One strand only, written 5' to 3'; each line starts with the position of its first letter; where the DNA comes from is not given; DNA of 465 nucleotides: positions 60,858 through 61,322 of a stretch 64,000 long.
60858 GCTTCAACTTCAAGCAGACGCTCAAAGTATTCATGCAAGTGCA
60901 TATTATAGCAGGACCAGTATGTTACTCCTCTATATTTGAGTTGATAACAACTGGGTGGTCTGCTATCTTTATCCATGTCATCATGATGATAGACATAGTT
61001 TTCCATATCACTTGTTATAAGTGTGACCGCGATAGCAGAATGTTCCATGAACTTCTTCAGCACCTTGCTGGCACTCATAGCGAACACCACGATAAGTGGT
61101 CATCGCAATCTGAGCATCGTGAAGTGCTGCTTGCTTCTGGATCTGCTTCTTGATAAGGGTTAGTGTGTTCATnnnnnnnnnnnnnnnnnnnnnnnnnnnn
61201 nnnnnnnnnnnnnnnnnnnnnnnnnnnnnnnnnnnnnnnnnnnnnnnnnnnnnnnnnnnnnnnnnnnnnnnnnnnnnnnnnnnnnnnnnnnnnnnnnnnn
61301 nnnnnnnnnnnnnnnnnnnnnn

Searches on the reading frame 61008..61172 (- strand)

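Call 8: search_protein_families(library=pfam, proteins=[window:61008-61172:-], max_evalue=1)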
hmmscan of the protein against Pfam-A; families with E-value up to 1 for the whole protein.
window:61008-61172:- (54 aa): 1 family
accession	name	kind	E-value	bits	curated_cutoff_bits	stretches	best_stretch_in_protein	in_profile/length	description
PF14105.11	DUF4278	-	0.00047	20.9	25.3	1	26-53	4-34/57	Domain of unknown function (DUF4278)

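Call 78: search_protein_families(library=phrogs, proteins=[window:61008-61172:-], max_evalue=0.01)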
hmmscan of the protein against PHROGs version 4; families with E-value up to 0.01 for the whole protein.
window:61008-61172:- (54 aa): 3 families
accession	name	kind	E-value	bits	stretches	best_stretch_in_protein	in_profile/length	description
phrog_545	-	unknown function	5.1e-33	113.8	1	1-54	1-55/55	-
phrog_6192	-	unknown function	0.0066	16.9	0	22-32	24-34/53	-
phrog_5049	-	unknown function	0.0098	16.7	0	23-54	2-41/47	-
